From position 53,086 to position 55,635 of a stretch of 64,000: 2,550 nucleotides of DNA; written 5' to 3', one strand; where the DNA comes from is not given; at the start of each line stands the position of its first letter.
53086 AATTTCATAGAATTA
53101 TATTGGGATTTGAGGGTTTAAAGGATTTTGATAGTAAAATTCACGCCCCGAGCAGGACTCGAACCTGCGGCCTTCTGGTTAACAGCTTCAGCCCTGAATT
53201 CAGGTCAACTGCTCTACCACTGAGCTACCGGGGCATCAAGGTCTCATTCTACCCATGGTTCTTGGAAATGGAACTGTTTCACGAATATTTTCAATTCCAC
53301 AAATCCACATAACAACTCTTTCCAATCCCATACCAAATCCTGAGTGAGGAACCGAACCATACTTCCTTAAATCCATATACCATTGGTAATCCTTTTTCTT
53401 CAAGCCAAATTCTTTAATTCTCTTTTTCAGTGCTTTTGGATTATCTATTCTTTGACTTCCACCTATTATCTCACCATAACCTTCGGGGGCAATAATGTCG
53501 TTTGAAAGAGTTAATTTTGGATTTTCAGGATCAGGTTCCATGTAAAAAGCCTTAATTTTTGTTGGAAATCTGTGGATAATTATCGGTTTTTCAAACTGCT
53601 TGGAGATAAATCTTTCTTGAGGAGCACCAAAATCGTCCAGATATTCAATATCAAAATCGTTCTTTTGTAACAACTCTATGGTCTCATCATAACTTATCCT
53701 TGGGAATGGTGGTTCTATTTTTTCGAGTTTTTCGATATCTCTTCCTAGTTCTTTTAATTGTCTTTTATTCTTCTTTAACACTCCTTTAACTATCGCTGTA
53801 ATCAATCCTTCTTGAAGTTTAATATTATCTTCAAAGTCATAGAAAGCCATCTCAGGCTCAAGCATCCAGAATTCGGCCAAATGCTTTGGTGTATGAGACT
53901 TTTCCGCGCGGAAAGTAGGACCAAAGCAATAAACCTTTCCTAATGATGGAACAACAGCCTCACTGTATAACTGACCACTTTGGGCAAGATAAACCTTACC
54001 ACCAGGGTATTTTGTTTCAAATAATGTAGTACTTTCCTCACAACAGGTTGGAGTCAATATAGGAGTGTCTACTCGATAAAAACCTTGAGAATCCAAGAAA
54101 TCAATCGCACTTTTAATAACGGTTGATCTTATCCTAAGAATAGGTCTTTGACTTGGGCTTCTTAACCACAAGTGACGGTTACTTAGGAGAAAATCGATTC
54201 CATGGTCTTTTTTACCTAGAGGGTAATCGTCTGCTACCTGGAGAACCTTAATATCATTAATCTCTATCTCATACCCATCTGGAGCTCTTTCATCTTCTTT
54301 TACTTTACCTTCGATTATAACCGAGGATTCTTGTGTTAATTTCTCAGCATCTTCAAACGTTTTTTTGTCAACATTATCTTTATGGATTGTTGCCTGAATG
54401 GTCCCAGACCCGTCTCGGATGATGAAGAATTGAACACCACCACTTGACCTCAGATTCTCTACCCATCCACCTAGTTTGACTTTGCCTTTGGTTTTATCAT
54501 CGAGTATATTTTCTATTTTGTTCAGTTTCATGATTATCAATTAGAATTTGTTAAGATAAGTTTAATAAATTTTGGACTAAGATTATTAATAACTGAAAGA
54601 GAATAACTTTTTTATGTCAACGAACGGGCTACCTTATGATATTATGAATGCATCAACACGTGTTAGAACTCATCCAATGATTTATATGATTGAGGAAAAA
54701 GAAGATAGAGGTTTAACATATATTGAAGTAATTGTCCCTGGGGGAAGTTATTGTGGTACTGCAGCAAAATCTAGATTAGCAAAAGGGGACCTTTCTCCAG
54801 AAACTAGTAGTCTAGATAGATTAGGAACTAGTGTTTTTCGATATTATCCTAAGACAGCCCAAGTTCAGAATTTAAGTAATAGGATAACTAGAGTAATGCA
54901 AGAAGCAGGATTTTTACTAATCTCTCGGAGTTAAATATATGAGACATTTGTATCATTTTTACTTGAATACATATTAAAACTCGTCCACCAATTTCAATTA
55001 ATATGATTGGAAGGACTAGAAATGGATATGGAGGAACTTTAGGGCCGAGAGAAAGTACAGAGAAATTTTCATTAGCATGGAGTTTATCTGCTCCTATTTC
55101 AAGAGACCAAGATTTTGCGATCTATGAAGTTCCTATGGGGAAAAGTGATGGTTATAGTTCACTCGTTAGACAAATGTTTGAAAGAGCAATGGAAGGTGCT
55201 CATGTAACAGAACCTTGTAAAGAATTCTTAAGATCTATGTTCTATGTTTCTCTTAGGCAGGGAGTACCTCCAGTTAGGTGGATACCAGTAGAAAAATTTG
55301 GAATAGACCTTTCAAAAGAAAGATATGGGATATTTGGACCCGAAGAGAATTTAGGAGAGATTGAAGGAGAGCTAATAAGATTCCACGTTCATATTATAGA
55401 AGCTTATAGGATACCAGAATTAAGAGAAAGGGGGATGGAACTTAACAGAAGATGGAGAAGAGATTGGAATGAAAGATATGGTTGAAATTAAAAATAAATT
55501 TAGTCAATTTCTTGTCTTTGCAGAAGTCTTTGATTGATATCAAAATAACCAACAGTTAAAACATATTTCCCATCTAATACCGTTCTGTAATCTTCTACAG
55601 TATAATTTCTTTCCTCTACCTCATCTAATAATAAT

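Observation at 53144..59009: Two different tRNA-Asn(GUU) genes, each welded to one of the two Asn-tRNA pathways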

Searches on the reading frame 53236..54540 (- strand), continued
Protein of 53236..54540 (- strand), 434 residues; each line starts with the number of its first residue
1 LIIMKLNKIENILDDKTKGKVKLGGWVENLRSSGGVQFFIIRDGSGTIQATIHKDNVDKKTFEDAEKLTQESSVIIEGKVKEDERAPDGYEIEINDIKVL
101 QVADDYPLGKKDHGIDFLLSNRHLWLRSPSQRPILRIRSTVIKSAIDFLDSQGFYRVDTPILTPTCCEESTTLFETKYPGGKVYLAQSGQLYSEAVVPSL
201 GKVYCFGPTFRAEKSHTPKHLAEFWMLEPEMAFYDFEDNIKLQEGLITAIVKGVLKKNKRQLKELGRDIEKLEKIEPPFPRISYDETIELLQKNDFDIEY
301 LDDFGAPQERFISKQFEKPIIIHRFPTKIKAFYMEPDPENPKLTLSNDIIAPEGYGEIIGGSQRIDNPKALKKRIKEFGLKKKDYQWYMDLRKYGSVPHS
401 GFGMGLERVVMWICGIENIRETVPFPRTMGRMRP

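Call 12: find_encoding_contigs(protein=P0003, flank=10000, max_places=2)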
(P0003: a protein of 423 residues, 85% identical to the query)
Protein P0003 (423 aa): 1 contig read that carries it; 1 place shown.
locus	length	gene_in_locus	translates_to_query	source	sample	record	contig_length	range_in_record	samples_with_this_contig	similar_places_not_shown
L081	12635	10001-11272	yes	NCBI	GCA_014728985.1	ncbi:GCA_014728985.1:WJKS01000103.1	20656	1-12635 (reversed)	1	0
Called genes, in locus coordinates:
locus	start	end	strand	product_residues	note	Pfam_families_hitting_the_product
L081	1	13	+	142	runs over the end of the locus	-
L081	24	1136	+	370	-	PF02683:DsbD_TM, PF13386:DsbD_2, PF13473:Cupredoxin_1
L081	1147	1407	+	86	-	PF00403:HMA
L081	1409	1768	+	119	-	-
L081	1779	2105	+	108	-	-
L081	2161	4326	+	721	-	PF00403:HMA, PF00122:E1-E2_ATPase, PF00702:Hydrolase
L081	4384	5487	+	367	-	PF00266:Aminotran_5, PF01212:Beta_elim_lyase (faint), PF00266:Aminotran_5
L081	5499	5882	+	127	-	PF01592:NifU_N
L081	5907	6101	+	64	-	PF13187:Fer4_9 (faint), PF25160:LdpA_Fe-S-bd (faint), PF12797:Fer4_2 (weak), PF00037:Fer4 (weak), PF13459:Fer4_15, PF13370:Fer4_13, PF12800:Fer4_4 (weak), PF12838:Fer4_7 (weak), +2 more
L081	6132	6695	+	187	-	-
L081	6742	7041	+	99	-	PF01883:FeS_assembly_P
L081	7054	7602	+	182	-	PF02572:CobA_CobO_BtuR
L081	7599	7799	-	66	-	PF02150:Zn_ribbon_RPB9 (faint)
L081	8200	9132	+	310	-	PF12840:HTH_20 (weak), PF01022:HTH_5 (weak)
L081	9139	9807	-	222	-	PF01209:Ubie_methyltran (faint), PF13489:Methyltransf_23, PF13847:Methyltransf_31 (weak), PF08241:Methyltransf_11, PF08242:Methyltransf_12, PF13649:Methyltransf_25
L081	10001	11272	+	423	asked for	PF01336:tRNA_anti-codon, PF00152:tRNA-synt_2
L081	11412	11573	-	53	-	-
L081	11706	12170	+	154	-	PF02643:DUF192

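Call 13: find_encoding_contigs(protein=P0004, flank=10000, max_places=2)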
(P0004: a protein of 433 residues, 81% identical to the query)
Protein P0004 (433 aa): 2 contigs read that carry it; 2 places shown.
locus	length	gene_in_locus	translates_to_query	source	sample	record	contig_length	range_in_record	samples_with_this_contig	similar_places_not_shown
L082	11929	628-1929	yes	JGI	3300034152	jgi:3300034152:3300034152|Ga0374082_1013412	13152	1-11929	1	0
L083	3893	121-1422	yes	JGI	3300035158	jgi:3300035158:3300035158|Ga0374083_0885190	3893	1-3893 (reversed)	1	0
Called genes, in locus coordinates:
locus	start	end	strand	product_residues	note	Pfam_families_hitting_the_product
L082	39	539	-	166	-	-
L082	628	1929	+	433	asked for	PF01336:tRNA_anti-codon, PF00152:tRNA-synt_2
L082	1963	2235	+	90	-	-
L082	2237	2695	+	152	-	PF02643:DUF192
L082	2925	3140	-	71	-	PF00313:CSD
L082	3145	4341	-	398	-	PF00270:DEAD, PF04851:ResIII, PF00271:Helicase_C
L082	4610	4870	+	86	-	-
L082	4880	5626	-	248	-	PF01061:ABC2_membrane, PF12698:ABC2_membrane_3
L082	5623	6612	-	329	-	PF13175:AAA_15 (faint), PF00005:ABC_tran, PF13304:AAA_21 (faint), PF13732:DrrA1-3_C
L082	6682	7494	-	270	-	PF00248:Aldo_ket_red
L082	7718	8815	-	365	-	PF00571:CBS (weak)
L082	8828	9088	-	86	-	-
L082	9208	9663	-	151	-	PF05239:PRC (weak)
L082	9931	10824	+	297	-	PF00970:FAD_binding_6, PF08022:FAD_binding_8 (weak), PF00175:NAD_binding_1, PF08030:NAD_binding_6 (weak), PF21349:RUBY_RBDX (weak)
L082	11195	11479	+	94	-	-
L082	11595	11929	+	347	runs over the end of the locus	PF01625:PMSR, PF01641:SelR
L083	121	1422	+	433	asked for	PF01336:tRNA_anti-codon, PF00152:tRNA-synt_2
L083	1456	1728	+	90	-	-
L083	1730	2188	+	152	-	PF02643:DUF192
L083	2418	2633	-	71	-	PF00313:CSD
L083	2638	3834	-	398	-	PF00270:DEAD, PF04851:ResIII, PF00271:Helicase_C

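Call 14: find_encoding_contigs(protein=P0007, flank=10000, max_places=2)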
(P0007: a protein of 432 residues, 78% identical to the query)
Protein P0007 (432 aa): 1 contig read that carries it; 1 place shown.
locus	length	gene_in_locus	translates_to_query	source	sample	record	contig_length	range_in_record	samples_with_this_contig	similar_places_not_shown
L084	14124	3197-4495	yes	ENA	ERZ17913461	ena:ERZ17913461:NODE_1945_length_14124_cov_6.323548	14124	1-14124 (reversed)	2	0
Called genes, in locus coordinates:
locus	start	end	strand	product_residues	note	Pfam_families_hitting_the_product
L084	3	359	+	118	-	?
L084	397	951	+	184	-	PF02572:CobA_CobO_BtuR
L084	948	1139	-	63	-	PF02150:Zn_ribbon_RPB9 (weak)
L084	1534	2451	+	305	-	PF12840:HTH_20 (weak), PF01022:HTH_5 (weak)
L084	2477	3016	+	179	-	-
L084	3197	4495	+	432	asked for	PF01336:tRNA_anti-codon, PF00152:tRNA-synt_2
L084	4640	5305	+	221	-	PF05552:MS_channel_1st_1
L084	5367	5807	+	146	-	PF03703:bPH_2 (weak)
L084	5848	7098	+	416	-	PF00919:UPF0004, PF04055:Radical_SAM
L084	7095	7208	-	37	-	-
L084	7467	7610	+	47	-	-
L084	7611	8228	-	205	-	PF00085:Thioredoxin (faint), PF13237:Fer4_10 (weak), PF12838:Fer4_7 (weak), PF13484:Fer4_16 (faint), PF13098:Thioredoxin_2 (weak), PF00037:Fer4 (weak), PF12837:Fer4_6 (weak), PF07449:HyaE (weak)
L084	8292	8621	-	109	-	-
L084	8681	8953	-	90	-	-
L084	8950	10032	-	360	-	PF04055:Radical_SAM (weak), PF12836:HHH_3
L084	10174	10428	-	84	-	PF01191:RNA_pol_Rpb5_C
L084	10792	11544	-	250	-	PF01026:TatD_DNase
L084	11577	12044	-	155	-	-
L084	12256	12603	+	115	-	-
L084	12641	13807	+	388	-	PF00155:Aminotran_1_2, PF00266:Aminotran_5 (weak), PF01041:DegT_DnrJ_EryC1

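Call 42: find_encoding_contigs(protein=P0010, flank=8000, max_places=1)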
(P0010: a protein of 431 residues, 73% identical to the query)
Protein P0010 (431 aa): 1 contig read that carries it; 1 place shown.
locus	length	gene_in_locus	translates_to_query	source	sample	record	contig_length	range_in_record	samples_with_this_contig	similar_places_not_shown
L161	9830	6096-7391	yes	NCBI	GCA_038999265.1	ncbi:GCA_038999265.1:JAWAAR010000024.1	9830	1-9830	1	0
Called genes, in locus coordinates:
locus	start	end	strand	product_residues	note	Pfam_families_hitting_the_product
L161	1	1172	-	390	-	PF04851:ResIII, PF00270:DEAD, PF00271:Helicase_C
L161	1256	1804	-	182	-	PF04013:Methyltrn_RNA_2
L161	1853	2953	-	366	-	PF09376:NurA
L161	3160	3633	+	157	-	PF00571:CBS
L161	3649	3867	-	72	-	PF01423:LSM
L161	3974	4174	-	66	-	-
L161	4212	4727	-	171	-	PF01381:HTH_3, PF12844:HTH_19, PF13443:HTH_26, PF13560:HTH_31, PF00571:CBS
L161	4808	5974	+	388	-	PF01941:AdoMet_Synthase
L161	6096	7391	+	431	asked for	PF01336:tRNA_anti-codon, PF00152:tRNA-synt_2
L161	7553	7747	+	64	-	-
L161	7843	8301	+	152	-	PF02643:DUF192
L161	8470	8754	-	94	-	PF14358:DUF4405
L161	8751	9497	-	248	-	-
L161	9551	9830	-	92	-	PF07973:tRNA_SAD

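Call 43: find_encoding_contigs(protein=P0022, flank=4000, max_places=2)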
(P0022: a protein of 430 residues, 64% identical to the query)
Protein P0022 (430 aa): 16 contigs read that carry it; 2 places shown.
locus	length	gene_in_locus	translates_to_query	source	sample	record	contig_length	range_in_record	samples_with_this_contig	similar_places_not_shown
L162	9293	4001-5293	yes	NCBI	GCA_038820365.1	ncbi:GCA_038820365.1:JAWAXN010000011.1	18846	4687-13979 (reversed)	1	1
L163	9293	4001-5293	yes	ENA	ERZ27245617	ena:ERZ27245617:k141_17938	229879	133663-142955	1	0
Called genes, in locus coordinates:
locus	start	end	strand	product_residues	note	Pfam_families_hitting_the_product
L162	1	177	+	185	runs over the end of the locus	PF02778:tRNA_int_endo_N, PF01974:tRNA_int_endo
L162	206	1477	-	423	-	PF00483:NTP_transferase, PF25084:LbH_EIF2B, PF00132:Hexapep (faint), PF25087:GMPPB_C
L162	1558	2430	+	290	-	PF01040:UbiA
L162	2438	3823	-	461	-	PF01545:Cation_efflux, PF16916:ZT_dimer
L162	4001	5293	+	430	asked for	PF01336:tRNA_anti-codon, PF00152:tRNA-synt_2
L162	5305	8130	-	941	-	PF00690:Cation_ATPase_N, PF00122:E1-E2_ATPase, PF00702:Hydrolase, PF13246:Cation_ATPase, PF00689:Cation_ATPase_C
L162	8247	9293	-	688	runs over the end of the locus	PF03030:H_PPase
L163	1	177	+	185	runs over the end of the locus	PF02778:tRNA_int_endo_N, PF01974:tRNA_int_endo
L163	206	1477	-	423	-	PF00483:NTP_transferase, PF25084:LbH_EIF2B, PF00132:Hexapep (faint), PF25087:GMPPB_C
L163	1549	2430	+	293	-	PF01040:UbiA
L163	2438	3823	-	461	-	PF01545:Cation_efflux, PF16916:ZT_dimer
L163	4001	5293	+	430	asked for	PF01336:tRNA_anti-codon, PF00152:tRNA-synt_2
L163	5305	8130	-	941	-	PF00690:Cation_ATPase_N, PF00122:E1-E2_ATPase, PF00702:Hydrolase, PF13246:Cation_ATPase, PF00689:Cation_ATPase_C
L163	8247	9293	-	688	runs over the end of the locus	PF03030:H_PPase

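Call 45: find_encoding_contigs(protein=P0060, flank=8000, max_places=1)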
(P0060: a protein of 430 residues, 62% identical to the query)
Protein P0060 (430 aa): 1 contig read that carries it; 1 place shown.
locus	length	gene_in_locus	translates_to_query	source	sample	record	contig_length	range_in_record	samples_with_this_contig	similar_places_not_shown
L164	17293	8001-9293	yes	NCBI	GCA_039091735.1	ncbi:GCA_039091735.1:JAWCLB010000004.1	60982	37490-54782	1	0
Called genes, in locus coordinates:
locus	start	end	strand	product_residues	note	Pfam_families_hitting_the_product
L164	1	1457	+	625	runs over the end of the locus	PF00012:HSP70, PF06723:MreB_Mbl, PF00012:HSP70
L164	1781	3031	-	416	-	PF07690:MFS_1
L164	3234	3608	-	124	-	PF06397:Desulfoferrod_N, PF01880:Desulfoferrodox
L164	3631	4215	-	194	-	PF00210:Ferritin, PF02915:Rubrerythrin, PF21349:RUBY_RBDX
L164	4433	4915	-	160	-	-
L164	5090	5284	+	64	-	-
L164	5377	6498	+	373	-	PF00226:DnaJ, PF01556:DnaJ_C, PF00684:DnaJ_CXXCXGXG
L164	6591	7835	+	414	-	PF05221:AdoHcyase, PF02826:2-Hacid_dh_C, PF00670:AdoHcyase_NAD, PF07991:KARI_N (weak)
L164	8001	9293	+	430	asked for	PF01336:tRNA_anti-codon, PF00152:tRNA-synt_2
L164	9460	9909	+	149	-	PF00571:CBS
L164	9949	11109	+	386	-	PF00999:Na_H_Exchanger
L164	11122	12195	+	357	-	PF03463:eRF1_1, PF18854:baeRF_family10, PF03464:eRF1_2, PF18859:acVLRF1 (weak), PF03465:eRF1_3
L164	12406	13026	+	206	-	PF01712:dNK (weak), PF02223:Thymidylate_kin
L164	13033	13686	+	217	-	PF00406:ADK, PF13207:AAA_17, PF05191:ADK_lid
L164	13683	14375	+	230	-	PF00406:ADK, PF13207:AAA_17, PF13238:AAA_18 (weak), PF05191:ADK_lid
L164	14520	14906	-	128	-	PF01201:Ribosomal_S8e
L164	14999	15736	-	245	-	PF00149:Metallophos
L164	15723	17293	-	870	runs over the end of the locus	PF04851:ResIII, PF00270:DEAD, PF00271:Helicase_C, PF19306:WHD_Lhr, PF08494:DEAD_assoc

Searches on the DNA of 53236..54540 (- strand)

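Call 15: search_rna_families(sources=[L081, L082, L083, L084], threshold=gathering)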
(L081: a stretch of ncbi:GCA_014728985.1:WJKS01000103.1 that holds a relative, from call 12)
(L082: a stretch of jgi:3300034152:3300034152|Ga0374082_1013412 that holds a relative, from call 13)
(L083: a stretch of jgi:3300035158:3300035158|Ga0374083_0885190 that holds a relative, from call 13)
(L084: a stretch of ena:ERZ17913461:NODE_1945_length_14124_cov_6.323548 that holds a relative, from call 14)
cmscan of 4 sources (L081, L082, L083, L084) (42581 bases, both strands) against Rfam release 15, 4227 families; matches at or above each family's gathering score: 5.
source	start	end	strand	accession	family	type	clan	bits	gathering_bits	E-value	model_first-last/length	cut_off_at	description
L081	11282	11353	+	RF00005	tRNA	Gene; tRNA;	CL00001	74.5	29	1.2e-14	1-71/71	no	tRNA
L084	4526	4597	+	RF00005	tRNA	Gene; tRNA;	CL00001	68.1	29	6.9e-13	1-71/71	no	tRNA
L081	12204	12278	+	RF00005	tRNA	Gene; tRNA;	CL00001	65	29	4.8e-12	1-71/71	no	tRNA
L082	2729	2818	+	RF00005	tRNA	Gene; tRNA;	CL00001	55.5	29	2e-09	1-71/71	no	tRNA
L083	2222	2311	+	RF00005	tRNA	Gene; tRNA;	CL00001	55.5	29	2e-09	1-71/71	no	tRNA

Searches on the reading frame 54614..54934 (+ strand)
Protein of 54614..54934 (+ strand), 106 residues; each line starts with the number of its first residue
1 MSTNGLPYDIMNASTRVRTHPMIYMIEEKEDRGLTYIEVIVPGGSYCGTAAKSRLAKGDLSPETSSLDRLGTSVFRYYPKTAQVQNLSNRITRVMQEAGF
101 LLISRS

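Call 6: search_protein_families(library=ncbifam, proteins=[window:54614-54934:+], max_evalue=0.001)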
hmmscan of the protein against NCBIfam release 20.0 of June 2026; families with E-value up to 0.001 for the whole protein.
window:54614-54934:+ (106 aa): 0 families

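Call 58: search_protein_families(library=pfam, proteins=[window:54614-54934:+], max_evalue=0.001)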
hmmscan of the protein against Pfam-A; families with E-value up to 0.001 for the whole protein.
window:54614-54934:+ (106 aa): 0 families

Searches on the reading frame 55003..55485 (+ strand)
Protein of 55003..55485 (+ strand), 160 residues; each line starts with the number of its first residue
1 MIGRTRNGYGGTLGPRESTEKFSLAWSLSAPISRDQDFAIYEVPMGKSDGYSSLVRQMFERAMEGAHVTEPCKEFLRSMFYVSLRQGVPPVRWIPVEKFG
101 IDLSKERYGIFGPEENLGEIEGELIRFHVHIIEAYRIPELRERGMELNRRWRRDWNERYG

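Call 6: search_protein_families(library=ncbifam, proteins=[window:55003-55485:+], max_evalue=0.001)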
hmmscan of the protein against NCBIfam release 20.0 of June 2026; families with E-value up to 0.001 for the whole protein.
window:55003-55485:+ (160 aa): 0 families

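Call 58: search_protein_families(library=pfam, proteins=[window:55003-55485:+], max_evalue=0.001)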
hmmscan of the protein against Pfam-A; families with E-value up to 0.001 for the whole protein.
window:55003-55485:+ (160 aa): 0 families
